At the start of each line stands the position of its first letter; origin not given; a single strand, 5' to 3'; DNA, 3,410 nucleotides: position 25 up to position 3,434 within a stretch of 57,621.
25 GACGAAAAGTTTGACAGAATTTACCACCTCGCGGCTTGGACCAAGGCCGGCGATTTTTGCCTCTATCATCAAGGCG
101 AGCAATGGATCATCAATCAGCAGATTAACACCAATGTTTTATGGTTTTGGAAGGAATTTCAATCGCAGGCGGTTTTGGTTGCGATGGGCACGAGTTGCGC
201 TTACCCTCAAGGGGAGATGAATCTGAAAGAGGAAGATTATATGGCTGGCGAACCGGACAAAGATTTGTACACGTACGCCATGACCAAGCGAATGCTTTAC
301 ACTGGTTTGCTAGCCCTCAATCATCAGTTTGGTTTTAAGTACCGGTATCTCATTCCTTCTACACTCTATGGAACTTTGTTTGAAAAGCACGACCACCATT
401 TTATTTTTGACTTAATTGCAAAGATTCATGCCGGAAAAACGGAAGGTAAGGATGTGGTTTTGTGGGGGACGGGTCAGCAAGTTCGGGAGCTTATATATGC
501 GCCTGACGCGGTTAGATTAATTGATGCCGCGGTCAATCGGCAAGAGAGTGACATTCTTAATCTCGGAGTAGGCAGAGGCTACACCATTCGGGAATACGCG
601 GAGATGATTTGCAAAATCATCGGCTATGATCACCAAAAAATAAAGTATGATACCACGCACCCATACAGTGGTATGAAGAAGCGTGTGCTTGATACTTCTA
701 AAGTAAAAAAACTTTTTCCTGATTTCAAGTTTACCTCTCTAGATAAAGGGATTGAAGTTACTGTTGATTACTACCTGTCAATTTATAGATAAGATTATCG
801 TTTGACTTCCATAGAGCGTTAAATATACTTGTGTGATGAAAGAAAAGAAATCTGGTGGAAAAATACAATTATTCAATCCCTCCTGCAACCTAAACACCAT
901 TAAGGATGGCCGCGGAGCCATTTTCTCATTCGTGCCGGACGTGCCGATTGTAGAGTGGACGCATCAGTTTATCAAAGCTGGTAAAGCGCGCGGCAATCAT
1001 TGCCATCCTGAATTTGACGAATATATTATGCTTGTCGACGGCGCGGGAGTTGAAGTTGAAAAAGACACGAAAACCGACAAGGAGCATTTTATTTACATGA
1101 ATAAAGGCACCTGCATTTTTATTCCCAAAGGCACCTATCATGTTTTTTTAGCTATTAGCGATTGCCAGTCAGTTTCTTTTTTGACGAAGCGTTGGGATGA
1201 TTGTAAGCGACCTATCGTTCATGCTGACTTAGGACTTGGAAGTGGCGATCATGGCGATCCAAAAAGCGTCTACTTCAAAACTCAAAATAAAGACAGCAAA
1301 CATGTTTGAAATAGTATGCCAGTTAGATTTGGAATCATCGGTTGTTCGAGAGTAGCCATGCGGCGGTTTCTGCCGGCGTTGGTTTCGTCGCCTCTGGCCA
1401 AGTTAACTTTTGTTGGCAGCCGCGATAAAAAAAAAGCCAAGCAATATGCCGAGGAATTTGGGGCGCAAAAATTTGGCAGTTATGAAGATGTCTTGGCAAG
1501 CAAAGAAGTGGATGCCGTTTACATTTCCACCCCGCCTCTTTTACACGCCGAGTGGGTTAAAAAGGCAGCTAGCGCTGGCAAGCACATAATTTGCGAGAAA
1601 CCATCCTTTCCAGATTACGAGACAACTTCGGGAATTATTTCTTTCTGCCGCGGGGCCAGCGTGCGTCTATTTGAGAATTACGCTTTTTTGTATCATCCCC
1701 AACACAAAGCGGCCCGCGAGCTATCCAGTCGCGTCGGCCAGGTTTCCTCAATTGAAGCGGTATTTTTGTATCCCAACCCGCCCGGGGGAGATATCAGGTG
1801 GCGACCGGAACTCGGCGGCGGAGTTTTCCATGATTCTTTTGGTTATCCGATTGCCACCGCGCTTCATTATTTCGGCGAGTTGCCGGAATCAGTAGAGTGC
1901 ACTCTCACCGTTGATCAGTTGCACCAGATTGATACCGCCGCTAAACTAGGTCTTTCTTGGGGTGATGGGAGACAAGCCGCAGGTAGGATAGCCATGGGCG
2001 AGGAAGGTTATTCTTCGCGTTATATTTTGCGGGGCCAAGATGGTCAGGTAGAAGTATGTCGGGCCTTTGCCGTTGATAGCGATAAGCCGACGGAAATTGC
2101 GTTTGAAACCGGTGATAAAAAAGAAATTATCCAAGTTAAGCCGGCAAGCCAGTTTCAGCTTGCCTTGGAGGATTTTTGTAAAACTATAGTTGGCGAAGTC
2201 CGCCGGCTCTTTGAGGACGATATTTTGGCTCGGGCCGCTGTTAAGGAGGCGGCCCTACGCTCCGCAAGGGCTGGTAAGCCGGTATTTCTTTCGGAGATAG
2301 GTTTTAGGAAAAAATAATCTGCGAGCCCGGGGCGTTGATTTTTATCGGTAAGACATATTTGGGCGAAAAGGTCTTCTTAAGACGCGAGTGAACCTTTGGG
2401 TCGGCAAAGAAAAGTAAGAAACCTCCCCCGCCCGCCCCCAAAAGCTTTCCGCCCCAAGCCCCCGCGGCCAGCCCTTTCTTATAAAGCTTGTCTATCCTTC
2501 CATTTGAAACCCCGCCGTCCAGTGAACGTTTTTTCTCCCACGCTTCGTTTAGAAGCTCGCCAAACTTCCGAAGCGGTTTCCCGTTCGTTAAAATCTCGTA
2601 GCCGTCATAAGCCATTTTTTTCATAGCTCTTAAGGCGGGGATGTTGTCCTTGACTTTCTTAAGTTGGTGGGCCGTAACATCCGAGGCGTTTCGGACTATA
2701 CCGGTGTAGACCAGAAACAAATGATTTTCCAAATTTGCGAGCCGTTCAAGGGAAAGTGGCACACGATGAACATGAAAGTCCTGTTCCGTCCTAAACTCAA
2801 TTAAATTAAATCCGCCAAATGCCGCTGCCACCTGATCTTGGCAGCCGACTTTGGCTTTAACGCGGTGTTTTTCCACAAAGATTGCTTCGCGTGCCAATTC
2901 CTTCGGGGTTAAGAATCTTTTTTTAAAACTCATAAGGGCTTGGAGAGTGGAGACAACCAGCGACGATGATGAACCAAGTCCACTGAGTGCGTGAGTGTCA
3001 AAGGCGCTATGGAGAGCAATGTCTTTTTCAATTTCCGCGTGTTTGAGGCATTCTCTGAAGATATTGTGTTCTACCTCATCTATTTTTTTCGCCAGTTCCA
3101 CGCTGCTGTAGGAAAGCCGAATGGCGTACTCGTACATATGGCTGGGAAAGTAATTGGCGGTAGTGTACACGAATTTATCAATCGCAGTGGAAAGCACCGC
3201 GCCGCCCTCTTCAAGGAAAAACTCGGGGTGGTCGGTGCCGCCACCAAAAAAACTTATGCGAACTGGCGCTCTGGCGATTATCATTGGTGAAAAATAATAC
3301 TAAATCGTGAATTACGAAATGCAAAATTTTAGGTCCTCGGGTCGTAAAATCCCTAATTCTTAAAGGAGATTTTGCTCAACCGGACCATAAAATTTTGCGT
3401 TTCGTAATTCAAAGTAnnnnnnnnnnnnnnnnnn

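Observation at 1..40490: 40-kb surface-glycan island with the parts list of an O-linked protein glycosylation / decorated-polymer pathway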

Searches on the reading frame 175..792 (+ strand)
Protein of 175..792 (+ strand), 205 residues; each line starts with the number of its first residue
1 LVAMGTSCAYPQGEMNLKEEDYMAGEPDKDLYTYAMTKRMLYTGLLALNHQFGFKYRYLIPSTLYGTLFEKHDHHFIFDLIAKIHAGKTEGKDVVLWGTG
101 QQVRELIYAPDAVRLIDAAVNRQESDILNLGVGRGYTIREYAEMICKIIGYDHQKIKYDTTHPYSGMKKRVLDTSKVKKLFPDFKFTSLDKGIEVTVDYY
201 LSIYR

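Call 3: search_protein_families(library=pfam, proteins=[window:175-792:+])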
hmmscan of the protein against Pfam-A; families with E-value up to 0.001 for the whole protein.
window:175-792:+ (205 aa): 2 families
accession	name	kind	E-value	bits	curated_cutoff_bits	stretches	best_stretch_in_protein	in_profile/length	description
PF01370.27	Epimerase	-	4.5e-25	88.9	20.9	1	2-131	111-240/240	NAD dependent epimerase/dehydratase family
PF16363.11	GDP_Man_Dehyd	-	1.2e-09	38.5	27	1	33-155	152-272/332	GDP-mannose 4,6 dehydratase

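Call 9: search_protein_families(library=ncbifam, proteins=[window:175-792:+], max_evalue=0.00001)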
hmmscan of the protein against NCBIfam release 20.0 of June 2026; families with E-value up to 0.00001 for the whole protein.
window:175-792:+ (205 aa): 2 families
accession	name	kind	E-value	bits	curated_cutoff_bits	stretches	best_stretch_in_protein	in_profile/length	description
NF047922.1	GDPFucSynFcl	equivalog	4.8e-30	105.1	500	1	2-202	101-303/308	GDP-L-fucose synthase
TIGR01181.1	dTDP_gluc_dehyt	equivalog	5.6e-13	48.7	365.1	1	73-201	184-312/321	dTDP-glucose 4,6-dehydratase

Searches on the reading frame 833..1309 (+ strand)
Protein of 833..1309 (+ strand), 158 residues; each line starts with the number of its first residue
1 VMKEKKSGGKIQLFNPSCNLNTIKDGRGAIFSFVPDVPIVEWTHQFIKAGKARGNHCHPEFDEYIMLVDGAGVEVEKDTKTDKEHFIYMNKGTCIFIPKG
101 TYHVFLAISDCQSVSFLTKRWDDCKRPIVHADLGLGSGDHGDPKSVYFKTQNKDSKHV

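Call 3: search_protein_families(library=pfam, proteins=[window:833-1309:+])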
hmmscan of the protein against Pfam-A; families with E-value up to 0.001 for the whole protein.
window:833-1309:+ (158 aa): 2 families
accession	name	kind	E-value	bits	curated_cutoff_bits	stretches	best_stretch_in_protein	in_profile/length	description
PF07883.17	Cupin_2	-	0.00022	21.3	27.2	1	47-110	5-61/70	Cupin domain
PF05523.17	FdtA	-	0.00025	21.3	23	1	47-109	40-101/131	WxcM-like, C-terminal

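Call 9: search_protein_families(library=ncbifam, proteins=[window:833-1309:+], max_evalue=0.00001)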
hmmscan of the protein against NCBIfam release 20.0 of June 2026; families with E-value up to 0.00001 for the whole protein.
window:833-1309:+ (158 aa): 0 families

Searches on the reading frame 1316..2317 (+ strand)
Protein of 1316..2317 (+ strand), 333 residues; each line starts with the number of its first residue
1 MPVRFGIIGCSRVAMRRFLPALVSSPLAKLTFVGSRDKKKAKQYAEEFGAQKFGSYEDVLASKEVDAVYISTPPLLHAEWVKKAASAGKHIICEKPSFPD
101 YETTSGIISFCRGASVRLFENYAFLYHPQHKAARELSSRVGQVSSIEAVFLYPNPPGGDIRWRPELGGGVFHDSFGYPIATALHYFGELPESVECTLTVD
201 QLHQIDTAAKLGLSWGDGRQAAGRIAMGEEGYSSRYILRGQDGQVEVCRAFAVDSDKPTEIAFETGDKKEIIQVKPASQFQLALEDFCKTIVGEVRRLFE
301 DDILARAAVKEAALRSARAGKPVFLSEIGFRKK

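Call 3: search_protein_families(library=pfam, proteins=[window:1316-2317:+])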
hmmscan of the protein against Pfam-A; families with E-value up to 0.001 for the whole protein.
window:1316-2317:+ (333 aa): 3 families
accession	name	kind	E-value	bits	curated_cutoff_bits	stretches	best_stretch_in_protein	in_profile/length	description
PF01408.29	GFO_IDH_MocA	-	8.3e-24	85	24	1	3-122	1-120/120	Oxidoreductase family, NAD-binding Rossmann fold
PF22725.1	GFO_IDH_MocA_C3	-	2.4e-12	47.4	27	1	137-245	10-123/124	GFO/IDH/MocA C-terminal domain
PF01118.30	Semialdhyde_dh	-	0.00059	20.7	26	0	6-92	3-94/121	Semialdehyde dehydrogenase, NAD binding domain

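Call 9: search_protein_families(library=ncbifam, proteins=[window:1316-2317:+], max_evalue=0.00001)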
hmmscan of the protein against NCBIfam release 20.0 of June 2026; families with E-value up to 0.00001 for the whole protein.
window:1316-2317:+ (333 aa): 6 families
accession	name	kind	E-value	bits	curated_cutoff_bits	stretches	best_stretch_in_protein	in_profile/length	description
NF041392.1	XylDh_Gfo6_Halo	equivalog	3.5e-25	88.5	350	1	2-294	16-318/350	D-xylose 1-dehydrogenase Gfo6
TIGR04380.1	myo_inos_iolG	equivalog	7.4e-22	77.7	355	1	3-323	2-329/330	inositol 2-dehydrogenase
NF052479.1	LevoglcsnDh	equivalog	6.4e-12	44.8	650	1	33-189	41-205/386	levoglucosan dehydrogenase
NF040723.1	UDP-GlcNAcDh_Arch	equivalog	3.2e-09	36.8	450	1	28-130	25-126/302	UDP-N-acetylglucosamine 3-dehydrogenase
NF052679.1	InsChiInosDhIolG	equivalog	3.1e-07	29.7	540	1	1-99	1-101/343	bifunctional inositol 2-dehydrogenase/D-chiro-inositol 1-dehydrogenase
NF008607.0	PRK11579.1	subfamily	7.5e-07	28.5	330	1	3-198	5-200/346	oxidoreductase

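Call 55: find_encoding_contigs(protein=window:1316-2317:+, flank=10000, max_places=2)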
Protein window:1316-2317:+ (333 aa): 12 contigs read that carry it; 2 places shown.
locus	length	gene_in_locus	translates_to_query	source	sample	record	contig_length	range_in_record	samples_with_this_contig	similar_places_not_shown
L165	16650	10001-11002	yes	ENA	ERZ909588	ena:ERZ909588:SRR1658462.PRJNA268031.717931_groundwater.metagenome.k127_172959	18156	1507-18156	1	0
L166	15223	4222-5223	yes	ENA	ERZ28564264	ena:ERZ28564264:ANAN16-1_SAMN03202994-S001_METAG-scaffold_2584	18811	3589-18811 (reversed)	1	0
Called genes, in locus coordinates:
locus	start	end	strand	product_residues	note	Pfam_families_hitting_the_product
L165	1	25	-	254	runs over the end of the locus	PF00483:NTP_transferase, PF12804:NTP_transf_3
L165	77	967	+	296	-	PF01370:Epimerase, PF04321:RmlD_sub_bind, PF01073:3Beta_HSD, PF02719:Polysacc_synt_2, PF07993:NAD_binding_4, PF16363:GDP_Man_Dehyd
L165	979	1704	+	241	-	-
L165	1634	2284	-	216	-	PF08645:PNK3P, PF00702:Hydrolase, PF13419:HAD_2, PF13242:Hydrolase_like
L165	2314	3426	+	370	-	PF01073:3Beta_HSD (weak), PF01370:Epimerase, PF04321:RmlD_sub_bind, PF16363:GDP_Man_Dehyd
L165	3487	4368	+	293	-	PF00248:Aldo_ket_red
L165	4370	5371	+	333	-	PF00676:E1_dh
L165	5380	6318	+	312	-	-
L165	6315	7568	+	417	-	PF08421:Methyltransf_13, PF13489:Methyltransf_23, PF08241:Methyltransf_11 (faint), PF08242:Methyltransf_12 (faint), PF08484:Methyltransf_14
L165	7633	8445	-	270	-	-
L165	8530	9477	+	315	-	PF01370:Epimerase, PF04321:RmlD_sub_bind, PF16363:GDP_Man_Dehyd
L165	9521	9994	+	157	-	-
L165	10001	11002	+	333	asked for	PF01408:GFO_IDH_MocA, PF22725:GFO_IDH_MocA_C3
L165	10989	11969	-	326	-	PF00288:GHMP_kinases_N, PF08544:GHMP_kinases_C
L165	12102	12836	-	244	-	PF00483:NTP_transferase, PF12804:NTP_transf_3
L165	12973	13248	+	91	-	-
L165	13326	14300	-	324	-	PF01073:3Beta_HSD (weak), PF01370:Epimerase, PF02719:Polysacc_synt_2, PF04321:RmlD_sub_bind, PF05368:NmrA (weak), PF16363:GDP_Man_Dehyd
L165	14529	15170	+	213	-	-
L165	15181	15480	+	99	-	-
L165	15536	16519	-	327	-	PF00106:adh_short, PF01370:Epimerase, PF02719:Polysacc_synt_2, PF04321:RmlD_sub_bind, PF08659:KR (weak), PF01073:3Beta_HSD, PF13460:NAD_binding_10, PF16363:GDP_Man_Dehyd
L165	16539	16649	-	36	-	?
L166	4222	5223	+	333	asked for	PF01408:GFO_IDH_MocA, PF22725:GFO_IDH_MocA_C3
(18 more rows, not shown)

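Call 69: search_protein_families(library=pfam, proteins=[L165:1634-2284:-, L165:5380-6318:+, L165:979-1704:+, L165:7633-8445:-], max_evalue=0.01)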
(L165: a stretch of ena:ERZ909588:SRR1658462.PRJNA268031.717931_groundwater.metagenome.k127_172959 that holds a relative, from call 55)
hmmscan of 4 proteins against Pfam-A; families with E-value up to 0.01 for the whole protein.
L165:1634-2284:- (216 aa): 5 families
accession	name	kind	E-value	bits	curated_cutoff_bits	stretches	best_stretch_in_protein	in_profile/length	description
PF13242.12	Hydrolase_like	-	3.1e-17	62.7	22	1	106-179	2-75/75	HAD-hyrolase-like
PF00702.32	Hydrolase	-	4.9e-13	50.3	26.4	1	24-145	95-191/191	haloacid dehalogenase-like hydrolase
PF13419.12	HAD_2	-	2.9e-12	47.5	23.8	1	105-151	132-178/178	Haloacid dehalogenase-like hydrolase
PF08645.17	PNK3P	-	7.1e-08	32.8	22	1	6-134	4-126/161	Polynucleotide kinase 3 phosphatase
PF13344.12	Hydrolase_6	-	0.0011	19.5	27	1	5-63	1-50/101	Haloacid dehalogenase-like hydrolase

L165:5380-6318:+ (312 aa): 1 family
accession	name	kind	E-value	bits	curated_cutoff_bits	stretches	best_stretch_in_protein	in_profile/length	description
PF02779.29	Transket_pyr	-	0.00022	21.4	27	1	5-158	7-156/174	Transketolase, pyrimidine binding domain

L165:979-1704:+ (241 aa): 0 families

L165:7633-8445:- (270 aa): 0 families

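Call 77: search_protein_families(library=ncbifam, proteins=[L165:1634-2284:-, L165:6315-7568:+], max_evalue=0.001)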
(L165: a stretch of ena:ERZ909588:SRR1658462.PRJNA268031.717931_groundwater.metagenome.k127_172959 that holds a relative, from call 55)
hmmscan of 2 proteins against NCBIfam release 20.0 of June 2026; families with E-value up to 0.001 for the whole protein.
L165:1634-2284:- (216 aa): 31 families (the best 25 are shown)
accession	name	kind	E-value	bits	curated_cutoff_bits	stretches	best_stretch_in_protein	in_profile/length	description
NF006506.0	PRK08942.1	equivalog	1.5e-46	158.3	178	1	1-183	2-177/182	D-glycero-beta-D-manno-heptose 1,7-bisphosphate 7-phosphatase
TIGR00213.1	GmhB_yaeD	subfamily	7.3e-38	130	149.6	1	2-155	1-154/176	D-glycero-beta-D-manno-heptose 1,7-bisphosphate 7-phosphatase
TIGR01656.1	Histidinol-ppas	subfamily_domain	4.1e-37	127.4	84.15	1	3-151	1-146/149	histidinol-phosphate phosphatase domain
TIGR01662.1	HAD-SF-IIIA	subfamily_domain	1.2e-33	116.2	44.6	1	3-153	1-140/141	HAD-IIIA family hydrolase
NF005264.0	PRK06769.1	equivalog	4e-33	114.7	217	1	3-185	5-173/175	HAD-IIIA family hydrolase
NF050049.1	HBPPhtaseGmhB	domain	1.2e-28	100.1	250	1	2-152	3-144/171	D-glycero-alpha-D-manno-heptose-1,7-bisphosphate 7-phosphatase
NF003937.0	PRK05446.1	equivalog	8.7e-20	71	443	1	1-152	2-149/355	bifunctional histidinol-phosphatase/imidazoleglycerol-phosphate dehydratase HisB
TIGR01261.1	hisB_Nterm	equivalog_domain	4.5e-17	62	140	1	2-151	1-146/161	histidinol-phosphatase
NF009695.0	PRK13222.1-2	equivalog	1.9e-12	47.1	225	1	106-184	148-223/226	phosphoglycolate phosphatase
NF009804.0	PRK13288.1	equivalog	5.7e-11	42.3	218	1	106-178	136-205/215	pyrophosphatase PpaX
TIGR01458.1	HAD-SF-IIA-hyp3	hypoth_equivalog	1.1e-10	41.3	175.95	1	106-184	177-255/257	TIGR01458 family HAD-type hydrolase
TIGR02253.1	CTE7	subfamily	1.2e-10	41.5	169.75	1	106-176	148-217/221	TIGR02253 family HAD-type hydrolase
TIGR01449.2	PGP_bact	equivalog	5.2e-09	35.9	180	1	106-159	139-193/213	phosphoglycolate phosphatase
TIGR01460.1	HAD-SF-IIA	subfamily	2.5e-08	34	100.15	1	107-154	196-246/246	HAD-IIA family hydrolase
TIGR01452.1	PGP_euk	subfamily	4.6e-08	32.8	201.95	1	106-175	200-275/279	phosphoglycolate/pyridoxal phosphate family phosphatase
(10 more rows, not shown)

L165:6315-7568:+ (417 aa): 3 families
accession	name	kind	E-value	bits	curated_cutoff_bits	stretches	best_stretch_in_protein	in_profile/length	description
NF045667.1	MTase_DVU1556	equivalog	5.3e-07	29.3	155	1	86-208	9-129/213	DVU_1556 family methyltransferase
TIGR01983.1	UbiG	equivalog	0.00017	20.9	102.95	1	94-201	44-154/228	bifunctional 2-polyprenyl-6-hydroxyphenol methylase/3-demethylubiquinol 3-O-methyltransferase UbiG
TIGR02072.1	BioC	equivalog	0.00048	20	184.95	0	86-238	18-172/244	malonyl-ACP O-methyltransferase BioC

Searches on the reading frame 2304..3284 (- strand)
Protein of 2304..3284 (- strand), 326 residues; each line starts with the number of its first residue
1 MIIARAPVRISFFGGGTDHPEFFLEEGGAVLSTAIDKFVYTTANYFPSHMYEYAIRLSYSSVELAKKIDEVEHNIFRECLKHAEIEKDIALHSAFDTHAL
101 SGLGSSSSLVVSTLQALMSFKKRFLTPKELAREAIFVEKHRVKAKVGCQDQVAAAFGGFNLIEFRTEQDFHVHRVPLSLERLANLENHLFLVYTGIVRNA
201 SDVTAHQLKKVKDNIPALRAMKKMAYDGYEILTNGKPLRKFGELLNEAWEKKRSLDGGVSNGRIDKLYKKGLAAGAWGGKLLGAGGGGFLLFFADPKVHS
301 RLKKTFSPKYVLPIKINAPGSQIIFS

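Call 3: search_protein_families(library=pfam, proteins=[window:2304-3284:-])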
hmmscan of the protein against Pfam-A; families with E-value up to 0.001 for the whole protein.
window:2304-3284:- (326 aa): 2 families
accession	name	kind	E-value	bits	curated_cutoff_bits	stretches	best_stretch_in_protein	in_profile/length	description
PF00288.32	GHMP_kinases_N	-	7.1e-12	45.8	22.3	1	87-158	16-87/87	GHMP kinases N terminal domain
PF08544.19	GHMP_kinases_C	-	3.9e-08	34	21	1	238-297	10-69/85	GHMP kinases C terminal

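Call 9: search_protein_families(library=ncbifam, proteins=[window:2304-3284:-], max_evalue=0.00001)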
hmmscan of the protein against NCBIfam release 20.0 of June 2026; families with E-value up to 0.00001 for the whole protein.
window:2304-3284:- (326 aa): 8 families
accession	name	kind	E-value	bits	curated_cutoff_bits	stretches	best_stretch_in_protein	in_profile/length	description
NF049969.1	GlMnHpPKinHddA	equivalog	7.9e-42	143.9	600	1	2-304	3-314/338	D-glycero-D-manno-heptose 7-phosphate kinase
NF009948.0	PRK13412.1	equivalog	5.8e-32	110.3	721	1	98-306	736-948/974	bifunctional fucokinase/fucose-1-phosphate guanylyltransferase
TIGR00549.1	mevalon_kin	equivalog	1.2e-18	67.6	163.05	1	61-291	55-274/276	mevalonate kinase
NF003036.0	PRK03926.1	equivalog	4.1e-14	52.4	403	1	2-300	2-273/302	mevalonate kinase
NF003006.0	PRK03817.1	equivalog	6.6e-12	45.1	443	1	2-224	2-215/352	galactokinase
NF001816.0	PRK00555.1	equivalog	4.2e-09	35.8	509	0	95-180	98-183/363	galactokinase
TIGR00131.1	gal_kin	equivalog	8.7e-08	31.5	226.65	0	74-179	91-206/388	galactokinase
TIGR00191.1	thrB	equivalog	6.3e-06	25.2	168.25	1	72-177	63-161/304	homoserine kinase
